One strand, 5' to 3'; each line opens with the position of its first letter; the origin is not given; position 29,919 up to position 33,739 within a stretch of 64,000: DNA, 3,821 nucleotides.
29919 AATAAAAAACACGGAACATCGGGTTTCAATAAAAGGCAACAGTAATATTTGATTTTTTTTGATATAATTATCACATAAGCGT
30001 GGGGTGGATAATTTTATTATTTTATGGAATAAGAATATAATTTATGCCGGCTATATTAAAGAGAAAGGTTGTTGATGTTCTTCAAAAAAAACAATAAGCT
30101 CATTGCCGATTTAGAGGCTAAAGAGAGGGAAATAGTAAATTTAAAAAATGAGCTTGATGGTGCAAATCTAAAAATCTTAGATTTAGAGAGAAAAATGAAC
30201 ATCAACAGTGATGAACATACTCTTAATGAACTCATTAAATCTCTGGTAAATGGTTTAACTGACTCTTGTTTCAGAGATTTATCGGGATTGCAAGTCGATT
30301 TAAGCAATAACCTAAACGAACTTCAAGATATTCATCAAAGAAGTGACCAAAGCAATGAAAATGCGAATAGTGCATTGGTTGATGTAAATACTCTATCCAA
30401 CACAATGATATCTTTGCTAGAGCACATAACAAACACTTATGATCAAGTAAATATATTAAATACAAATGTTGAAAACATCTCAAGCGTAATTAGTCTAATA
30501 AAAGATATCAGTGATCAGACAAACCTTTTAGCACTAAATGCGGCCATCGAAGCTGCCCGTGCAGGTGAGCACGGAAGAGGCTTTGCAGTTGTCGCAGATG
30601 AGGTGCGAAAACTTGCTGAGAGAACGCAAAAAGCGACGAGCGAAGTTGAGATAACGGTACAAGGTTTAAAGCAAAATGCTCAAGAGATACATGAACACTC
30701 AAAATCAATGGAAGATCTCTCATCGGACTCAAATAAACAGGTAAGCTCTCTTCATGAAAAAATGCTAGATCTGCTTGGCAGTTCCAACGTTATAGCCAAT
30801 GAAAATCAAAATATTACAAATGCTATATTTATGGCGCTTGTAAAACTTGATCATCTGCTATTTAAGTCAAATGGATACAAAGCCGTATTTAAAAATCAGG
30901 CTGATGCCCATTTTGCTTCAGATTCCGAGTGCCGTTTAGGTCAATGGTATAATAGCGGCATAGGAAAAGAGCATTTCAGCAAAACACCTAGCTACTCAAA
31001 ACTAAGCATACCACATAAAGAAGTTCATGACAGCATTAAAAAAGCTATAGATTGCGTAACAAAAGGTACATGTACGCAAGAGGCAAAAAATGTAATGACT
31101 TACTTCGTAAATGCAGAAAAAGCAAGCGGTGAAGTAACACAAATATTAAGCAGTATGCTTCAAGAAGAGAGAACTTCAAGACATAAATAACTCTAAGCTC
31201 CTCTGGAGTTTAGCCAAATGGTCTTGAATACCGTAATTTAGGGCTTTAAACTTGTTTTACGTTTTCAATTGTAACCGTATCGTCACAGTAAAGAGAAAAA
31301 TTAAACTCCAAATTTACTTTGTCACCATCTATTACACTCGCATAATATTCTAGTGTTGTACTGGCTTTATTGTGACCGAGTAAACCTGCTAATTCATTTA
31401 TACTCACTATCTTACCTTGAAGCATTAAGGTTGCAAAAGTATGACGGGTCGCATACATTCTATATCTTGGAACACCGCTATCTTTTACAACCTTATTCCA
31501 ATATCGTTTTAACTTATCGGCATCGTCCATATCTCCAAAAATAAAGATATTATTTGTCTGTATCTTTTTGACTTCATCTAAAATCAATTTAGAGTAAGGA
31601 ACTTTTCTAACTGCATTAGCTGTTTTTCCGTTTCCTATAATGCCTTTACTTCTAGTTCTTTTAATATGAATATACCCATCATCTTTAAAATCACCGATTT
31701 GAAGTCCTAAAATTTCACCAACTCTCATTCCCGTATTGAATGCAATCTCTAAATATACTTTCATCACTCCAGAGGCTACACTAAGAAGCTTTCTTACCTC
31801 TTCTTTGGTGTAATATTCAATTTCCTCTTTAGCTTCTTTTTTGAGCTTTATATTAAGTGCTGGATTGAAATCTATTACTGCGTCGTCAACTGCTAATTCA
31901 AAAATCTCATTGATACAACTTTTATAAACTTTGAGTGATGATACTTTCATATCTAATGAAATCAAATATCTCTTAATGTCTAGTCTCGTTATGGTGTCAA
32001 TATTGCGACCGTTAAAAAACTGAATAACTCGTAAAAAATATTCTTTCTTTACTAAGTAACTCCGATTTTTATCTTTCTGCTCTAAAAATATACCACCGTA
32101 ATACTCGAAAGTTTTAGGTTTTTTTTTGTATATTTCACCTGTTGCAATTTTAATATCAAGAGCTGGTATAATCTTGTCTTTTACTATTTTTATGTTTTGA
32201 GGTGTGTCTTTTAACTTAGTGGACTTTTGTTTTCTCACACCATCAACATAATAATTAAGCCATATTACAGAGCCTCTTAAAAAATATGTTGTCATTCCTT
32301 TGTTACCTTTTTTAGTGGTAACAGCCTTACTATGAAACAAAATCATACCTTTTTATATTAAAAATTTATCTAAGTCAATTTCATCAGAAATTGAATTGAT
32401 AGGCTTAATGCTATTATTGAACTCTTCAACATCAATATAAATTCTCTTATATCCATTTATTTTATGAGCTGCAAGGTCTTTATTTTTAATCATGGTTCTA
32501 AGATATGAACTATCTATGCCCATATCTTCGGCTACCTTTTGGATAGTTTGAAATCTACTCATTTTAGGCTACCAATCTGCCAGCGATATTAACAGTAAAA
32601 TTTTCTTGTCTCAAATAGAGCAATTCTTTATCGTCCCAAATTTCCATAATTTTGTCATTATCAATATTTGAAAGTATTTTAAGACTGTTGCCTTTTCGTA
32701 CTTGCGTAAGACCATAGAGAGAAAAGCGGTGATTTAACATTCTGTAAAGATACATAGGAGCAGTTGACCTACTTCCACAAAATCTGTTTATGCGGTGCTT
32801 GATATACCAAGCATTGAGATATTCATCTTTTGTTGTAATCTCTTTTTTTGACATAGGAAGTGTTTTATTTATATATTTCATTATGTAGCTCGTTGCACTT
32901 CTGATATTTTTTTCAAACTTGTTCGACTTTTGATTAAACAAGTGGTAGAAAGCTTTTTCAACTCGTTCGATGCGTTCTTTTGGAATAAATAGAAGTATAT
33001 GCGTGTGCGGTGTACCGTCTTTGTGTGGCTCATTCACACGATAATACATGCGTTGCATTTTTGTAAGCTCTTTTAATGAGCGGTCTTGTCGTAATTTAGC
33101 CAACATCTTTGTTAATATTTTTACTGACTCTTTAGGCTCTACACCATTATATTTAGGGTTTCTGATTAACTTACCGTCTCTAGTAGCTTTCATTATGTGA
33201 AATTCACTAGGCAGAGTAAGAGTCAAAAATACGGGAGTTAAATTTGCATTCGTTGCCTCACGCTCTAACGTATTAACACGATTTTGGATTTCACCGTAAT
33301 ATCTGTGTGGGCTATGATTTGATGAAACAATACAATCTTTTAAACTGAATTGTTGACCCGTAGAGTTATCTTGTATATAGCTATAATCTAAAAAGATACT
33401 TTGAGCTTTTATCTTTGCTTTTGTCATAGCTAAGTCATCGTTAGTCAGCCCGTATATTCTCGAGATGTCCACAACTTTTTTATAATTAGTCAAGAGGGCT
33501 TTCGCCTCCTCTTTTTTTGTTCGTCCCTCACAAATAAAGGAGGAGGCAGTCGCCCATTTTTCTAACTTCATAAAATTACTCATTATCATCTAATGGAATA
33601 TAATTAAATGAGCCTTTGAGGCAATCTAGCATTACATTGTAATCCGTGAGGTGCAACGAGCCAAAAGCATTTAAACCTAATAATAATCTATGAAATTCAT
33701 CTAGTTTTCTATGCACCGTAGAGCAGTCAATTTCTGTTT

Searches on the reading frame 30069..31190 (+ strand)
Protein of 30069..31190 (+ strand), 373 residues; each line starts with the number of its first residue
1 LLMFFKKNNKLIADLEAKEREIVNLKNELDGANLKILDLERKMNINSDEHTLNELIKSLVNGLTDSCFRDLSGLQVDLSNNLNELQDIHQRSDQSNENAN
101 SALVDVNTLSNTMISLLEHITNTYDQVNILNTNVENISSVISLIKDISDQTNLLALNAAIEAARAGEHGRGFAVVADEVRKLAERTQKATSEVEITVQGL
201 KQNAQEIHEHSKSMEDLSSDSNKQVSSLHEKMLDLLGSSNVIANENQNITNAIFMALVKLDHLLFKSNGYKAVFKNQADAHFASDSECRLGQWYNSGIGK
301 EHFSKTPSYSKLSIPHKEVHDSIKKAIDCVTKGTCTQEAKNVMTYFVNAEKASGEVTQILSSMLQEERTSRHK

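Call 105: search_protein_families(library=pfam, proteins=[window:30069-31190:+], max_evalue=0.0001)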
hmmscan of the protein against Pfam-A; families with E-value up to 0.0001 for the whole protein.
window:30069-31190:+ (373 aa): 2 families
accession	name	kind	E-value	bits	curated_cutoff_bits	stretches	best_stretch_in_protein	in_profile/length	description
PF00015.26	MCPsignal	-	6.9e-34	117.6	34.6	1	119-252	17-150/172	Methyl-accepting chemotaxis protein (MCP) signalling domain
PF13682.11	CZB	-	1.4e-13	51.5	29.4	1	262-327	1-64/64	Chemoreceptor zinc-binding domain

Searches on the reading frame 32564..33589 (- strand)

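Call 105: search_protein_families(library=pfam, proteins=[window:32564-33589:-], max_evalue=0.0001)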
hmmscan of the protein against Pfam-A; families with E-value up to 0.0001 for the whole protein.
window:32564-33589:- (341 aa): 3 families
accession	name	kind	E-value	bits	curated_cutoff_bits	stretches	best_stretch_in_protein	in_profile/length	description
PF05840.19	Phage_GPA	-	1.3e-24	87.3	31.4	1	51-243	117-317/321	Bacteriophage replication gene A protein (GPA)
PF23343.2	REP_ORF2-G2P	-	2.4e-10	41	27.8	1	120-243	2-98/99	Replication-associated protein ORF2/G2P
PF00799.26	Gemini_AL1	-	2.2e-05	24.9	24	1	178-242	33-100/113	Geminivirus Rep catalytic domain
